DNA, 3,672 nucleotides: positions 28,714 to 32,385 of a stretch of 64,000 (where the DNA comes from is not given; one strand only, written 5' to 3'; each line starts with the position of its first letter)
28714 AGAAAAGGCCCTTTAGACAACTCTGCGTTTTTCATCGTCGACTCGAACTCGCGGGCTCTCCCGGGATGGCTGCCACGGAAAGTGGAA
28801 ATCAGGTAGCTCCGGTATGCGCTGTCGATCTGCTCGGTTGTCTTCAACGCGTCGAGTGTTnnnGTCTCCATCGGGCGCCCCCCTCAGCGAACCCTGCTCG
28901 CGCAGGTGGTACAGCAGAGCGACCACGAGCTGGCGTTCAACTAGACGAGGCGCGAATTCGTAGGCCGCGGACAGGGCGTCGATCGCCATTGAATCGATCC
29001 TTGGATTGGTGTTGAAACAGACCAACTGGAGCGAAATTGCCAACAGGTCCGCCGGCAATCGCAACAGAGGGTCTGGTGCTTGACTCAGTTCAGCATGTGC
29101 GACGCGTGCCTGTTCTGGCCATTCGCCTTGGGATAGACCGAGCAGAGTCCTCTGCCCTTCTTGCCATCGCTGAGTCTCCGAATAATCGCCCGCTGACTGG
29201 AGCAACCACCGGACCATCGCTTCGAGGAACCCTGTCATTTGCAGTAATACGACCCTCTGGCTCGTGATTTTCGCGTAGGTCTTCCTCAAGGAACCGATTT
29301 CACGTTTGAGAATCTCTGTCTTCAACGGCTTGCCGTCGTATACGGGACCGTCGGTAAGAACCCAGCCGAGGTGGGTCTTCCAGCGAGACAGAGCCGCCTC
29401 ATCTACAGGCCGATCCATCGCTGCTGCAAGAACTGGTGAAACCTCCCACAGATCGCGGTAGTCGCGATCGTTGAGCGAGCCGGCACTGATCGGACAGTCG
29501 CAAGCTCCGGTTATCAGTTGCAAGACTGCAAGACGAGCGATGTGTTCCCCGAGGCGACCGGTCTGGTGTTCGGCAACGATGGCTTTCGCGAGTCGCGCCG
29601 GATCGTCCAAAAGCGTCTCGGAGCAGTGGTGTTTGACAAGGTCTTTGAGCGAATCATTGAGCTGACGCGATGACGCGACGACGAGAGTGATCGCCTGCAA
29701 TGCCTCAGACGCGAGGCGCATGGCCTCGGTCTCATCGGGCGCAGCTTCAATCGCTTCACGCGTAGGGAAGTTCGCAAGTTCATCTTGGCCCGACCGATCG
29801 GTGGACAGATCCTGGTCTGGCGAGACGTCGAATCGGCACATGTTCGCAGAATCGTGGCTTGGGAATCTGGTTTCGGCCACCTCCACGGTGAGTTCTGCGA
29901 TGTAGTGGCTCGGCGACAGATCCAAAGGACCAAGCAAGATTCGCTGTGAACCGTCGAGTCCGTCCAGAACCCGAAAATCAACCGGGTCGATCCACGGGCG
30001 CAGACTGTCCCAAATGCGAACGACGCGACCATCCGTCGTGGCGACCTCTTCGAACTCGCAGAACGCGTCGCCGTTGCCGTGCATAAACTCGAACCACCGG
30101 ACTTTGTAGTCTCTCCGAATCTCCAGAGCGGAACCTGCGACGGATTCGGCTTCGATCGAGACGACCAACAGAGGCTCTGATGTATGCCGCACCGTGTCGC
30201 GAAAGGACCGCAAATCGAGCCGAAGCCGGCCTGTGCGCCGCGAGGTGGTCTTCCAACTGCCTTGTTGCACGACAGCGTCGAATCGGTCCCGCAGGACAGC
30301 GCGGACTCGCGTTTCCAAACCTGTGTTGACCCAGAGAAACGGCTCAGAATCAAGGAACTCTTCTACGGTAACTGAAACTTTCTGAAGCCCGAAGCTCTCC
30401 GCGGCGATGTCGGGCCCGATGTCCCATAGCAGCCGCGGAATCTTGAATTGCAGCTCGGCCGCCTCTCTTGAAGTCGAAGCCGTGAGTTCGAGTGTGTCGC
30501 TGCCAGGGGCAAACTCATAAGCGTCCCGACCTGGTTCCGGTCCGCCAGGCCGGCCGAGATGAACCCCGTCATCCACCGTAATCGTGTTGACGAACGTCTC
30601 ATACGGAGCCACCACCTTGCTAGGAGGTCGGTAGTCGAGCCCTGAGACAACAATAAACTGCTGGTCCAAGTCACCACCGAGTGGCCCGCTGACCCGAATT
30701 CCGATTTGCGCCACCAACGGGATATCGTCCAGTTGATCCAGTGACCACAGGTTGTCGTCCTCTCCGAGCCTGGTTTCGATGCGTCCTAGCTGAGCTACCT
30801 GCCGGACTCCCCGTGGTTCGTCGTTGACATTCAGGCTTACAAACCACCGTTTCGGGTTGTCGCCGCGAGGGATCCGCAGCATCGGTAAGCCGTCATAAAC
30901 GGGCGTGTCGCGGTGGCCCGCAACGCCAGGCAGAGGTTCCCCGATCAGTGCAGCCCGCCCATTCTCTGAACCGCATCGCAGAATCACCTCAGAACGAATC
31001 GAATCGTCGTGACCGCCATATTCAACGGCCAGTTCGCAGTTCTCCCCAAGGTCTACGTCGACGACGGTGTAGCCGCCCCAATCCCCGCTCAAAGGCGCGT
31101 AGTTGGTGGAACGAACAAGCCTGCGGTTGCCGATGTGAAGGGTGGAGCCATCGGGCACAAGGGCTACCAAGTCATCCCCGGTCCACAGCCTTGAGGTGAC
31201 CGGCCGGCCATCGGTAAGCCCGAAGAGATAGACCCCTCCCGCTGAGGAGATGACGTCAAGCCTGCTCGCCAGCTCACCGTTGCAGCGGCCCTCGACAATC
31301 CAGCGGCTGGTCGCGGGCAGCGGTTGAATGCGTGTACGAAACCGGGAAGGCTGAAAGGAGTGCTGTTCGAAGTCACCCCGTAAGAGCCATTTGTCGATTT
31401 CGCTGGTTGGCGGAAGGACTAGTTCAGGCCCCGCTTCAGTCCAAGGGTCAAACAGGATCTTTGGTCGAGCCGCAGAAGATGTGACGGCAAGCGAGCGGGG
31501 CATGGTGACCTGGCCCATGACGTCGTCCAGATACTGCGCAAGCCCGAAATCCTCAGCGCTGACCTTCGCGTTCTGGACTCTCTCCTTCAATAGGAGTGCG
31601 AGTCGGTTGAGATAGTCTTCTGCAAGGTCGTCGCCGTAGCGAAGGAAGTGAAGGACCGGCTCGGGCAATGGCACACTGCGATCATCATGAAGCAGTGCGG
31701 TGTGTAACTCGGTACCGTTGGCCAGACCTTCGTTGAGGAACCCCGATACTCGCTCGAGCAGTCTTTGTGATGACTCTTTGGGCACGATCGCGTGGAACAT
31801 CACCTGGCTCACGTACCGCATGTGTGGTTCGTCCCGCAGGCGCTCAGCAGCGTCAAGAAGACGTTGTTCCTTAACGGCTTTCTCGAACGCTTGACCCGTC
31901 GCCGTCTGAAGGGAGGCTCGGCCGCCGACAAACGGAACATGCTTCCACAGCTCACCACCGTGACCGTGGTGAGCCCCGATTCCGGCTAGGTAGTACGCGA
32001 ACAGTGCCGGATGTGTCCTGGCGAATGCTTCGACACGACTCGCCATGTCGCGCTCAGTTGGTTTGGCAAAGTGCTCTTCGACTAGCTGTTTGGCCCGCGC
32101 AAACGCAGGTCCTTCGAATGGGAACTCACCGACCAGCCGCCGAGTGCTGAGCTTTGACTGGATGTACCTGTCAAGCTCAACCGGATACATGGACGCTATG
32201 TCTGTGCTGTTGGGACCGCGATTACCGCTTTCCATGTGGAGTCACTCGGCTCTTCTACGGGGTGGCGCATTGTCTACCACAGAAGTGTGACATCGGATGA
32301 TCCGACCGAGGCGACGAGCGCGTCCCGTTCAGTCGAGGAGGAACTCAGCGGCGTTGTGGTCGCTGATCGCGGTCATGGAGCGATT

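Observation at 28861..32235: The 1124-aa partner protein has no motif I can recognise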

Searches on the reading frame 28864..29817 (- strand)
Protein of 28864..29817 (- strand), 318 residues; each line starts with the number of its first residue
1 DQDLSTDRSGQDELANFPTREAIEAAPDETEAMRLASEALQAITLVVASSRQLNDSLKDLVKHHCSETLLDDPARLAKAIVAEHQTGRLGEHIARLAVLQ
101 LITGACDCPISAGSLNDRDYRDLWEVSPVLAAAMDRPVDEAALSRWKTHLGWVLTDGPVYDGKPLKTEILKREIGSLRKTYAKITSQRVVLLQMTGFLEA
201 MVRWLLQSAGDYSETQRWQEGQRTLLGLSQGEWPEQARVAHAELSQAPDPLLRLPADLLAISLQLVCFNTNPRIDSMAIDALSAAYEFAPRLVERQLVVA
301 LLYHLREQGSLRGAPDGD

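Call 101: search_protein_families(library=pfam, proteins=[window:28864-29817:-], max_evalue=10)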
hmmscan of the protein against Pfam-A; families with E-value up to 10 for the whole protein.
window:28864-29817:- (318 aa): 0 families

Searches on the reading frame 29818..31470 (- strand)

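Call 101: search_protein_families(library=pfam, proteins=[window:29818-31470:-], max_evalue=10)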
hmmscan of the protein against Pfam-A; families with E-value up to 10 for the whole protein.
window:29818-31470:- (551 aa): 1 family
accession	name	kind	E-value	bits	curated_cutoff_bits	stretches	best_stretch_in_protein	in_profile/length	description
PF23270.1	HAD_RAM2_N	-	0.038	14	27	1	385-453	87-151/220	Glycerol-3-phosphate acyltransferase RAM2-like, HAD-like domain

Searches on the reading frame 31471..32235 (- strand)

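Call 101: search_protein_families(library=pfam, proteins=[window:31471-32235:-], max_evalue=10)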
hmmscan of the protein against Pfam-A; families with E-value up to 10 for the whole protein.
window:31471-32235:- (255 aa): 1 family
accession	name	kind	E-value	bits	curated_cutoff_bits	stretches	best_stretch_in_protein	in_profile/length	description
PF16015.10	Promethin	-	0.25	11.6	27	1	51-84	2-35/106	Promethin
